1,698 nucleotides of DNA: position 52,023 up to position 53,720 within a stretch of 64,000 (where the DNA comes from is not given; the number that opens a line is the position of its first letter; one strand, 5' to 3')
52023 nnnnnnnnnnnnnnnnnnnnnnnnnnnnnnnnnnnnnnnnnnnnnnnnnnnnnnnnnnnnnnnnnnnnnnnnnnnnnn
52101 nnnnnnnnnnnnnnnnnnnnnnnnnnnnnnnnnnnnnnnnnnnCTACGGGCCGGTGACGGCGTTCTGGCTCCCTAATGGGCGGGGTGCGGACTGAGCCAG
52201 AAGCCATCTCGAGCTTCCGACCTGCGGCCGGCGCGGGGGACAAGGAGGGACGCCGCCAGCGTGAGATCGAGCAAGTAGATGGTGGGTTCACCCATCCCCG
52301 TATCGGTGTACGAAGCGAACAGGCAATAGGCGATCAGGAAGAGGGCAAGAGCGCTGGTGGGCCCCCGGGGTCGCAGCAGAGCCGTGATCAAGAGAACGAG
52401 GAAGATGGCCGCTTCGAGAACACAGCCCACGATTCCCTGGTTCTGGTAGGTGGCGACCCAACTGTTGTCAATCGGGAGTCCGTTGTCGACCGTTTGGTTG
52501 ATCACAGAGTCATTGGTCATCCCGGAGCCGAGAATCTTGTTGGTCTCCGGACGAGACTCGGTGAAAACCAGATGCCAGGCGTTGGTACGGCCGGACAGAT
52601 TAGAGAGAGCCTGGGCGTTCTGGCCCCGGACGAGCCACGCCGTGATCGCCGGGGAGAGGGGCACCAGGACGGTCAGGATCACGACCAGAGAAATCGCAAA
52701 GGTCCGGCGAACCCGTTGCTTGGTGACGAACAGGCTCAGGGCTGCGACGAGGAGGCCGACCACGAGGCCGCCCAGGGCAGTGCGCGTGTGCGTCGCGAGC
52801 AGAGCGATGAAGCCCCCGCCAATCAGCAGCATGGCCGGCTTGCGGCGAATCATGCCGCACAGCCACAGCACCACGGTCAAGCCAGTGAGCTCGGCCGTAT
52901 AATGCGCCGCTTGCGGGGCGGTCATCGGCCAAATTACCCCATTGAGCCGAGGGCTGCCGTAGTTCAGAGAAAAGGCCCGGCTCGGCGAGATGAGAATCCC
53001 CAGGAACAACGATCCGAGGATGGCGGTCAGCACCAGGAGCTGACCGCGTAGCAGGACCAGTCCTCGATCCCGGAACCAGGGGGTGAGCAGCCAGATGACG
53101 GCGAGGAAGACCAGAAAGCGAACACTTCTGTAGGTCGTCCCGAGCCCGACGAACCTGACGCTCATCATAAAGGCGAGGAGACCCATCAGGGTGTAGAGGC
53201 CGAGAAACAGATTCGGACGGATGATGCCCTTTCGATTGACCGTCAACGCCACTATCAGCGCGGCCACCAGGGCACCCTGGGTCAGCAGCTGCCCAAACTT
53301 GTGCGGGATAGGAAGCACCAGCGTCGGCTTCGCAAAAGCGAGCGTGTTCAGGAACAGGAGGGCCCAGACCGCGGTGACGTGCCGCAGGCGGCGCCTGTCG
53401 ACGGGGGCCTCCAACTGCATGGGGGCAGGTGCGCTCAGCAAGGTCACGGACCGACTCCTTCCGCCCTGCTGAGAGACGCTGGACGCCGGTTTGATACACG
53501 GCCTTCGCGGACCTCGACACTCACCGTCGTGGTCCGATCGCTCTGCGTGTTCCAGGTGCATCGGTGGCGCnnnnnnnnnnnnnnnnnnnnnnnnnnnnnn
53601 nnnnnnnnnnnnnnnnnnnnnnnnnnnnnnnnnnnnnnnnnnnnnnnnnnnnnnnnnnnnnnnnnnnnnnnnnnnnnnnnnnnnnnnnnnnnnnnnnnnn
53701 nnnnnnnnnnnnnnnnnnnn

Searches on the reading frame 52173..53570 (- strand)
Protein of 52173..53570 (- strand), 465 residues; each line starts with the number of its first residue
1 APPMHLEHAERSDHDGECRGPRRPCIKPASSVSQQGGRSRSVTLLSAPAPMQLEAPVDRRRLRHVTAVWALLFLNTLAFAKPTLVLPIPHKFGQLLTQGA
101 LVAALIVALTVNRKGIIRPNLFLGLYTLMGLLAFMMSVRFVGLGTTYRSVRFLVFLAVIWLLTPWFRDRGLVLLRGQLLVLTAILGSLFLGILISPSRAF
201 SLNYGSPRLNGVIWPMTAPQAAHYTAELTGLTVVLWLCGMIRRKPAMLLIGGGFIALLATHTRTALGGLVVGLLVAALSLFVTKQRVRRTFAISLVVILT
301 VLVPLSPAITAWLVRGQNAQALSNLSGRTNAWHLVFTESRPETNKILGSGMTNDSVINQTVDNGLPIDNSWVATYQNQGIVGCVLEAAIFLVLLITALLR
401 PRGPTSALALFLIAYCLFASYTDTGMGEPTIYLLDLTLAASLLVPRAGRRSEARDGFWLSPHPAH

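Call 15: search_protein_families(library=pfam, proteins=[window:52173-53570:-], max_evalue=0.001)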
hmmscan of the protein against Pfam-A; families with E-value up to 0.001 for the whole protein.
window:52173-53570:- (465 aa): 1 family
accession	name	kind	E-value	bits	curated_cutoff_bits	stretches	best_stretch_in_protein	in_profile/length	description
PF04932.20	Wzy_C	-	1e-06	29.1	31.7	1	253-385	6-147/149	O-Antigen ligase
